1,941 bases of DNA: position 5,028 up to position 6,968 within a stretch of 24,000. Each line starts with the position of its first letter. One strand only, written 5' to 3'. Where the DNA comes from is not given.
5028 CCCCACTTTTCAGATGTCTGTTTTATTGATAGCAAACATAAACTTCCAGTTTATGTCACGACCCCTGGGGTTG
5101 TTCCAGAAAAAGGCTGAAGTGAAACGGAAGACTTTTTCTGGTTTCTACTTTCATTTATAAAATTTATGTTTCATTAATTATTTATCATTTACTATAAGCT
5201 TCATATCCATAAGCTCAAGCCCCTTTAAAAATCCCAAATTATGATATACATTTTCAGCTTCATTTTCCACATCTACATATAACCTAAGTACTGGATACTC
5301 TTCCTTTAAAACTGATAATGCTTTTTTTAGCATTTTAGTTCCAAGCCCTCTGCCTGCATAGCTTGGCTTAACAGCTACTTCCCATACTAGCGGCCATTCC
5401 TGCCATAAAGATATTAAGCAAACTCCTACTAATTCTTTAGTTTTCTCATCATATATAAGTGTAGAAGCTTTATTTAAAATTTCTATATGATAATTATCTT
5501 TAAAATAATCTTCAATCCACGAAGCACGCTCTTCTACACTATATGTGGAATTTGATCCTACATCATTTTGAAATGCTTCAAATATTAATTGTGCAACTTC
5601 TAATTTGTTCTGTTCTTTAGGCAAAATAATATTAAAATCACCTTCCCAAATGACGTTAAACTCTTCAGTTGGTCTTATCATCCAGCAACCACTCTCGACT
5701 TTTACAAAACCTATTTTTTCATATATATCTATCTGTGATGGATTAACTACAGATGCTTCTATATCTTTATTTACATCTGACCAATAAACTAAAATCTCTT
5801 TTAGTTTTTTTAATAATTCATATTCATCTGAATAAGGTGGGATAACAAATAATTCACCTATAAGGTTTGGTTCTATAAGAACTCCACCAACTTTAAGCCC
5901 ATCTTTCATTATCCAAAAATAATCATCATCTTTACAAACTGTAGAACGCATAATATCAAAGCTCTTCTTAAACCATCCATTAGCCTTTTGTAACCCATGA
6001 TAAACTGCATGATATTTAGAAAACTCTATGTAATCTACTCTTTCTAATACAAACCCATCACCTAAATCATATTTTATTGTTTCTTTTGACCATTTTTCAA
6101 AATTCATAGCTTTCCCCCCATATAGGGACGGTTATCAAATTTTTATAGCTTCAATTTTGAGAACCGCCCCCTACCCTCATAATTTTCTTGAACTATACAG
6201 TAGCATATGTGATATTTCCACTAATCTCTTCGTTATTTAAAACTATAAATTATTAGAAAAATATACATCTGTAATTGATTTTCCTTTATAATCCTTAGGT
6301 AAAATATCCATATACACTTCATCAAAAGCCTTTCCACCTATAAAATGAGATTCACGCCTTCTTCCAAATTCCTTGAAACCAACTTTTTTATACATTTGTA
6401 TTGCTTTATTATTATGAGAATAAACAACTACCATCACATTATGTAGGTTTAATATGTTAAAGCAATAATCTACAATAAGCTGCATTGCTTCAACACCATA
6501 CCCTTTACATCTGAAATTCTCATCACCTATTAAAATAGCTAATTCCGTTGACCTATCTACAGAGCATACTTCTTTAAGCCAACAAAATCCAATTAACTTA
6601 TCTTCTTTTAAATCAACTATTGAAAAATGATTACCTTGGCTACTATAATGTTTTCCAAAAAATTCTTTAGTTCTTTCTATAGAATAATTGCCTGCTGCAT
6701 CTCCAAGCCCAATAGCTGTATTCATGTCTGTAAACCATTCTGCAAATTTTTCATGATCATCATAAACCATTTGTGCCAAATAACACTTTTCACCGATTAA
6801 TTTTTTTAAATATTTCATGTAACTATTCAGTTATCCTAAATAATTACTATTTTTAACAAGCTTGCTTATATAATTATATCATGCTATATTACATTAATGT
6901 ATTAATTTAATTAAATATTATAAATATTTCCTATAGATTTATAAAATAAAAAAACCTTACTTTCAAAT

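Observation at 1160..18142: Six same-orientation copies of an ~87-bp TA-flanked, hairpin-rich miniature element separate nearly every gene module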

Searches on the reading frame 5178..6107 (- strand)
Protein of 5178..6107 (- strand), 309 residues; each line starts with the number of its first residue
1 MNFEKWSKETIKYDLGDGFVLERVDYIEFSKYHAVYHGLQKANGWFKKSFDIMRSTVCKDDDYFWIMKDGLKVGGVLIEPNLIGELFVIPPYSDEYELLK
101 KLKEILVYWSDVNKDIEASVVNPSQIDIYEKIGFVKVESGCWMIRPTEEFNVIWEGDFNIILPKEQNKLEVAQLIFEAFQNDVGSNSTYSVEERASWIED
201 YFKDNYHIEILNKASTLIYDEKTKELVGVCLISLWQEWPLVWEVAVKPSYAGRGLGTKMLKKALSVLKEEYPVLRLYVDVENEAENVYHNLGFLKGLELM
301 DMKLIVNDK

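Call 8: search_protein_families(library=pfam, proteins=[window:5178-6107:-], max_evalue=0.01)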
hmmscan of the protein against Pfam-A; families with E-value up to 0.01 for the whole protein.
window:5178-6107:- (309 aa): 6 families
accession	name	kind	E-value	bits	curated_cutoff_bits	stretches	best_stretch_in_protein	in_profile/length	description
PF00583.31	Acetyltransf_1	-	3.5e-13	50.3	20.7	1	193-293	12-116/116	Acetyltransferase (GNAT) family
PF13673.13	Acetyltransf_10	-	3.3e-12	46.9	23.6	1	187-293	3-107/128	Acetyltransferase (GNAT) domain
PF13508.13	Acetyltransf_7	-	5.1e-12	46.4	27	1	218-293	7-82/84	Acetyltransferase (GNAT) domain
PF13302.13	Acetyltransf_3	-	1.7e-06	29.2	25.4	1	186-293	29-137/138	Acetyltransferase (GNAT) domain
PF08445.16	FR47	-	8.7e-06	26.1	22.1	1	218-295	4-79/86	FR47-like protein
PF13527.13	Acetyltransf_9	-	0.00021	21.7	25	0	241-274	75-109/127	Acetyltransferase (GNAT) domain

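Call 35: find_encoding_contigs(protein=window:5178-6107:-, flank=6000, max_places=8)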
Protein window:5178-6107:- (309 aa): 7 contigs read that carry it; 4 places shown.
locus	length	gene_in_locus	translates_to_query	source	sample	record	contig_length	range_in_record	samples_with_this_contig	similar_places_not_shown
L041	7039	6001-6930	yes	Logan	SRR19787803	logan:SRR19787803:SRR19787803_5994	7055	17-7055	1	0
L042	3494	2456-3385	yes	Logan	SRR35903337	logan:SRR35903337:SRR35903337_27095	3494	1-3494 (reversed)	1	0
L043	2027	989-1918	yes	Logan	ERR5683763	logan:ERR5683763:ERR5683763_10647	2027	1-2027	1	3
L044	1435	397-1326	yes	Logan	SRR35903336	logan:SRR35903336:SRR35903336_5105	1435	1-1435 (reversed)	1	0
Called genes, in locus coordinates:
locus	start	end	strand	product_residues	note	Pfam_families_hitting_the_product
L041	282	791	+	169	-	PF14163:SieB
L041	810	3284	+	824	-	PF01966:HD (weak), PF24391:HD-CE, PF13589:HATPase_c_3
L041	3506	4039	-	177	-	PF13751:DDE_Tnp_1_6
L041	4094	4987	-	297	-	PF05598:DUF772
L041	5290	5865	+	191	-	PF13302:Acetyltransf_3, PF13420:Acetyltransf_4, PF13523:Acetyltransf_8, PF00583:Acetyltransf_1, PF13508:Acetyltransf_7 (weak), PF08445:FR47 (weak)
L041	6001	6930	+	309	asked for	PF08445:FR47 (faint), PF13302:Acetyltransf_3 (weak), PF00583:Acetyltransf_1, PF13673:Acetyltransf_10, PF13508:Acetyltransf_7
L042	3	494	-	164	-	?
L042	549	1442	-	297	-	PF05598:DUF772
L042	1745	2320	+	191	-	PF13302:Acetyltransf_3, PF13420:Acetyltransf_4, PF13523:Acetyltransf_8, PF00583:Acetyltransf_1, PF13508:Acetyltransf_7 (weak), PF08445:FR47 (weak)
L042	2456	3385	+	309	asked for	PF08445:FR47 (faint), PF13302:Acetyltransf_3 (weak), PF00583:Acetyltransf_1, PF13673:Acetyltransf_10, PF13508:Acetyltransf_7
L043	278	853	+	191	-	PF13302:Acetyltransf_3, PF13420:Acetyltransf_4, PF13523:Acetyltransf_8, PF00583:Acetyltransf_1, PF13508:Acetyltransf_7 (weak), PF08445:FR47 (weak)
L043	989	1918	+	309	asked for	PF08445:FR47 (faint), PF13302:Acetyltransf_3 (weak), PF00583:Acetyltransf_1, PF13673:Acetyltransf_10, PF13508:Acetyltransf_7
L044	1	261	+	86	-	?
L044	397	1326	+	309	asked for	PF08445:FR47 (faint), PF13302:Acetyltransf_3 (weak), PF00583:Acetyltransf_1, PF13673:Acetyltransf_10, PF13508:Acetyltransf_7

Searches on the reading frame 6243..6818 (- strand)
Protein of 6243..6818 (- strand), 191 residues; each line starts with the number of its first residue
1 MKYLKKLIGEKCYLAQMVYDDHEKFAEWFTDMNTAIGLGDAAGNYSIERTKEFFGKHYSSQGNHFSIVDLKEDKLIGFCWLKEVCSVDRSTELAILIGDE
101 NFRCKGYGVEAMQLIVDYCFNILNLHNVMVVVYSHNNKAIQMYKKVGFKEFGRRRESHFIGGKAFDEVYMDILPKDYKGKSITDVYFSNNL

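Call 8: search_protein_families(library=pfam, proteins=[window:6243-6818:-], max_evalue=0.01)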
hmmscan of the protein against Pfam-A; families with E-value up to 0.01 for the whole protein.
window:6243-6818:- (191 aa): 7 families
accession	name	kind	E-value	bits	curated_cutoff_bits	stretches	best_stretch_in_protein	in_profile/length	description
PF13302.13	Acetyltransf_3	-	3.4e-17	63.9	25.4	1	14-149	4-138/138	Acetyltransferase (GNAT) domain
PF13420.13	Acetyltransf_4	-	1.3e-14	54.9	24.3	1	21-168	8-154/155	Acetyltransferase (GNAT) domain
PF00583.31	Acetyltransf_1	-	2e-12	47.9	20.7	1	48-148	19-116/116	Acetyltransferase (GNAT) family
PF13523.12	Acetyltransf_8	-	2e-07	31.2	27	1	88-151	77-140/145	Acetyltransferase (GNAT) domain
PF13508.13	Acetyltransf_7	-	2.9e-06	28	27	1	71-150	10-84/84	Acetyltransferase (GNAT) domain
PF08445.16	FR47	-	1.3e-05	25.5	22.1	1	89-151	20-80/86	FR47-like protein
PF13673.13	Acetyltransf_10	-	5.8e-05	23.5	23.6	1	60-159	27-118/128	Acetyltransferase (GNAT) domain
